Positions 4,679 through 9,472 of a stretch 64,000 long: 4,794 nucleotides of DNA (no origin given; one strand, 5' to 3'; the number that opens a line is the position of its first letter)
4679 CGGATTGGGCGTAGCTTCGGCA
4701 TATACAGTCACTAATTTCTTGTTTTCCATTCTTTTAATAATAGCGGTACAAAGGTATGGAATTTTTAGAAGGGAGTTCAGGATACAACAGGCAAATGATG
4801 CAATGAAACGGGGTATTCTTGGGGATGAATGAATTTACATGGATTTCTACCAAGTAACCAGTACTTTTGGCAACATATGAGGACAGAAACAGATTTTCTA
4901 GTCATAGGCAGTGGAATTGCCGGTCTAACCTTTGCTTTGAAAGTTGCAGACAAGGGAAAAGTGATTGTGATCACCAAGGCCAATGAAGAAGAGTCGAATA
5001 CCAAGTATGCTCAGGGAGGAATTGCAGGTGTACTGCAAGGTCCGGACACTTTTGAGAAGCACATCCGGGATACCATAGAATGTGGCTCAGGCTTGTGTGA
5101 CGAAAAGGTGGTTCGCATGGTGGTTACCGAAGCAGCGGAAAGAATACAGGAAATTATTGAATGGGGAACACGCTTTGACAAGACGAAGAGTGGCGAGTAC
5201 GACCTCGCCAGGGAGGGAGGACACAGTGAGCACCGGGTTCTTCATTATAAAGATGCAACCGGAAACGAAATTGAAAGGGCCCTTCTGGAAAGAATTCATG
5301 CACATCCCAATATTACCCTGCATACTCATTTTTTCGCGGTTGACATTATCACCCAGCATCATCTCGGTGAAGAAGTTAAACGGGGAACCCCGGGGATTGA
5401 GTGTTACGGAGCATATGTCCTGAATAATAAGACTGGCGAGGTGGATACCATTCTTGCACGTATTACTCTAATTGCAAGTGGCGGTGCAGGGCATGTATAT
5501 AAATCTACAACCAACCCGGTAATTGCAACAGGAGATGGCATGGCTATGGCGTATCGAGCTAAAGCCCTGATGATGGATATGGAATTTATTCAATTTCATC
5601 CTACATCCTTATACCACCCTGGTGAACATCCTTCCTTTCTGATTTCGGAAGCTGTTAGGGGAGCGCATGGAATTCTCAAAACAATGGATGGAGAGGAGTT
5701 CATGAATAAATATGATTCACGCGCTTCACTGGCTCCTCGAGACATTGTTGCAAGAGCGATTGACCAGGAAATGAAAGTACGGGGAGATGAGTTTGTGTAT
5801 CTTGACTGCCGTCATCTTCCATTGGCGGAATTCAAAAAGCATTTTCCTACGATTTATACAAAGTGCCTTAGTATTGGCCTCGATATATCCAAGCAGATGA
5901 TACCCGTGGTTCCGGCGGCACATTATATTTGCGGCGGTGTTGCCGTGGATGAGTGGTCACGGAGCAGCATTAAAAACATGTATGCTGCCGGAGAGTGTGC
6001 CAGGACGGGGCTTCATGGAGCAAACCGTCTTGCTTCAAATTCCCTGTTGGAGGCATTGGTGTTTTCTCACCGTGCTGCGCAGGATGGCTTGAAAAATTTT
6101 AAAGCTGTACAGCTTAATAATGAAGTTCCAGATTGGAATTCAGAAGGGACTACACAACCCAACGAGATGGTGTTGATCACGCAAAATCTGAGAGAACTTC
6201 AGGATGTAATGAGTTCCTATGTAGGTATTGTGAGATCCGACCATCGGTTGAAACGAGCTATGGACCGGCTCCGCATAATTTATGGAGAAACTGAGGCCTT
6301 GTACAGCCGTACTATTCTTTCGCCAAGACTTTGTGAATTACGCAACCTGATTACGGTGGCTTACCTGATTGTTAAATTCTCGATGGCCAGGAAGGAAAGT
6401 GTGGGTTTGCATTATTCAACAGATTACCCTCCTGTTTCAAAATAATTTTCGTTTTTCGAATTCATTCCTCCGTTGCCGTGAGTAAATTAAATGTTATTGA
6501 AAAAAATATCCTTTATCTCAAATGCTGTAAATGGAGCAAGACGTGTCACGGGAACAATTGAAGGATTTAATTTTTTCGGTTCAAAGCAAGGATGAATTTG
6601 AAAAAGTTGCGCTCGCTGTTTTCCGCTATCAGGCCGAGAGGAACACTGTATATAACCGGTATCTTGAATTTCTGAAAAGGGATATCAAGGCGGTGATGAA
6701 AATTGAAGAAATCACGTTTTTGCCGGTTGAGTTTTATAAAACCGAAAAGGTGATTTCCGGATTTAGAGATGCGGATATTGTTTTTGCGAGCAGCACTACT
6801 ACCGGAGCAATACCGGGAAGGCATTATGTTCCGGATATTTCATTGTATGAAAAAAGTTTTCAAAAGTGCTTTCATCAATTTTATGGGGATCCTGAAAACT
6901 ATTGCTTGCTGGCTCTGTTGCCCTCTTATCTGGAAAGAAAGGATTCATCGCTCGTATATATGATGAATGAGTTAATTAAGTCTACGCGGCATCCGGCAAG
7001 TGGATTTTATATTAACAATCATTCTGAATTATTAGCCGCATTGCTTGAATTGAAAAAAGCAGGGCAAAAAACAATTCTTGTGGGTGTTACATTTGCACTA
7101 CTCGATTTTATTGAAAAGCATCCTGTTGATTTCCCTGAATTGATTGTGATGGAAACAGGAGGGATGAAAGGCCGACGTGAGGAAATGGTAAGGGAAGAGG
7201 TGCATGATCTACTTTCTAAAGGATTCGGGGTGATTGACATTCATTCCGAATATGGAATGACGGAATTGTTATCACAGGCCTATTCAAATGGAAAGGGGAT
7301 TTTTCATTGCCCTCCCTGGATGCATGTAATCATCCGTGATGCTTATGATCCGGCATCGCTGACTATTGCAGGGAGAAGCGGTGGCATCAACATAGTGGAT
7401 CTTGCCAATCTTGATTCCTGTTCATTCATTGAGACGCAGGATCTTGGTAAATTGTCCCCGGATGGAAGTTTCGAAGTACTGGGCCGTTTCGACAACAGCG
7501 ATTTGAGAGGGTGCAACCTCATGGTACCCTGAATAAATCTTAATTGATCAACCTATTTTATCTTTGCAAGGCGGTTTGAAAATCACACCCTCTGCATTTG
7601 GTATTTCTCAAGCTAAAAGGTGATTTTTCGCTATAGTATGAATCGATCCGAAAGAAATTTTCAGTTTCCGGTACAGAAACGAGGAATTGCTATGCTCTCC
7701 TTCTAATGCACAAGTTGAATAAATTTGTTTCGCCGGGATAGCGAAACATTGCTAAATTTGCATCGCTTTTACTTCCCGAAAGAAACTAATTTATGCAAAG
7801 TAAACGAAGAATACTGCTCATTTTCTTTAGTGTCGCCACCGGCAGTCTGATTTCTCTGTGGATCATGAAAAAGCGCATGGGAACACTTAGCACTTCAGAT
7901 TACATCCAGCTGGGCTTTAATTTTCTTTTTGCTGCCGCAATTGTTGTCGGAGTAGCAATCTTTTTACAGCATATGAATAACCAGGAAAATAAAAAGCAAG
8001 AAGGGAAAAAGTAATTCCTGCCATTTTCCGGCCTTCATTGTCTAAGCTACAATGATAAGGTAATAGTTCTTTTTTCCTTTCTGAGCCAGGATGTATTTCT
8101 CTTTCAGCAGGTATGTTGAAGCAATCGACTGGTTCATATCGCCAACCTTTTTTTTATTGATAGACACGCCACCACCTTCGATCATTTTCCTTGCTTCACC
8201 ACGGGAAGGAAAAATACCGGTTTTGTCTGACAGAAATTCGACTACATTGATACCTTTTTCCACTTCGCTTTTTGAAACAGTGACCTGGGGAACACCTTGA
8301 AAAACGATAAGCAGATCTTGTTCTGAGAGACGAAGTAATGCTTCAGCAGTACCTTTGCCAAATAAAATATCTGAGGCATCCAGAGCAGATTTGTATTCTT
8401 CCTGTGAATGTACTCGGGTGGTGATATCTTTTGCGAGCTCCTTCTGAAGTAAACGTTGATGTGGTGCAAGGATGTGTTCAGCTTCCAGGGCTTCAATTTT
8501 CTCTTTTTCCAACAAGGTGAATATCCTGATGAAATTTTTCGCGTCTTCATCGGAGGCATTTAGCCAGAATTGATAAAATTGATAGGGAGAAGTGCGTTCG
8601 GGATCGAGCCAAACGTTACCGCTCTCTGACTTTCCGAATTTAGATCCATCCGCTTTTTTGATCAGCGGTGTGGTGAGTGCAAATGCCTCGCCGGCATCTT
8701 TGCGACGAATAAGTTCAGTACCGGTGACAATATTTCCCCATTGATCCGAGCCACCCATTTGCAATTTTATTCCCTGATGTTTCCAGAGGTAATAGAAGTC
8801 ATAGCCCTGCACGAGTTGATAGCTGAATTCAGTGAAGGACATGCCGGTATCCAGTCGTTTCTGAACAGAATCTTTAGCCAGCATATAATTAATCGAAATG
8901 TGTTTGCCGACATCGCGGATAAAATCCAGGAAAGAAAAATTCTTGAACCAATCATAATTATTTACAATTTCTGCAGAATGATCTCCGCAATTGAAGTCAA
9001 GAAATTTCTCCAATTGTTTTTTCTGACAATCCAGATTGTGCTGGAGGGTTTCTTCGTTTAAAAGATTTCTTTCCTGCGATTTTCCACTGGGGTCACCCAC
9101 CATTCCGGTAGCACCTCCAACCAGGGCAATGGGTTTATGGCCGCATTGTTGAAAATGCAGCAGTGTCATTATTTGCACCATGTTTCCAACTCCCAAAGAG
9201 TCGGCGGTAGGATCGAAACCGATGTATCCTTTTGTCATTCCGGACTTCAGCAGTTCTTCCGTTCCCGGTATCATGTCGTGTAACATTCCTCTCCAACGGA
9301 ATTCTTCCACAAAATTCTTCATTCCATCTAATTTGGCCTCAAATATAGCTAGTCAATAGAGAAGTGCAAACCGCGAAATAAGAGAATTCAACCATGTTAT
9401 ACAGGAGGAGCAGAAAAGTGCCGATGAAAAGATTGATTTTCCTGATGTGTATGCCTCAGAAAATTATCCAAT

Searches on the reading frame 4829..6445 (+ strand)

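Call 21: search_protein_families(library=pfam, max_evalue=0.001, proteins=[window:4829-6445:+])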
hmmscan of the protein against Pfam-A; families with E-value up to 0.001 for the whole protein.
window:4829-6445:+ (538 aa): 4 families
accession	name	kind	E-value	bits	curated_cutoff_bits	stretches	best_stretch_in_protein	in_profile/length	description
PF00890.30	FAD_binding_2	-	1.9e-94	317.6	20.4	1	22-406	1-414/414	FAD binding domain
PF02910.25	Succ_DH_flav_C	-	4.2e-10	40.1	20.8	1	455-534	2-87/130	Fumarate reductase flavoprotein C-term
PF07992.20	Pyr_redox_2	-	4.3e-09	36.6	26.1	0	22-107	2-64/291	Pyridine nucleotide-disulphide oxidoreductase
PF01266.30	DAO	-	6.7e-07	29.6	27.9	1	22-155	1-121/353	FAD dependent oxidoreductase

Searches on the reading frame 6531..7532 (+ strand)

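Call 21: search_protein_families(library=pfam, max_evalue=0.001, proteins=[window:6531-7532:+])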
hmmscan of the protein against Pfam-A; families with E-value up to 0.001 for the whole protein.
window:6531-7532:+ (333 aa): 1 family
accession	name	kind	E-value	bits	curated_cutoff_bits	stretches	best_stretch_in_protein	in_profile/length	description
PF04443.18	LuxE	-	1e-07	31.7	24.9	1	17-331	31-385/391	Acyl-protein synthetase, LuxE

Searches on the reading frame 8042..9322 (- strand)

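Call 21: search_protein_families(library=pfam, max_evalue=0.001, proteins=[window:8042-9322:-])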
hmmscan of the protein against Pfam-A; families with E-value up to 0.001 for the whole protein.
window:8042-9322:- (426 aa): 3 families
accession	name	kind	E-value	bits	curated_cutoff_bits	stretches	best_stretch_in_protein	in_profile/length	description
PF00579.31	tRNA-synt_1b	-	4.4e-78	263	21.1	1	31-321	7-291/292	tRNA synthetases class I (W and Y)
PF22421.1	SYY_C-terminal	-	1.2e-17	64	27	1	340-423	5-83/83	Tyrosine--tRNA ligase SYY-like C-terminal domain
PF01479.30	S4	-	2.3e-06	27.7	22.8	1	367-395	9-37/48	S4 domain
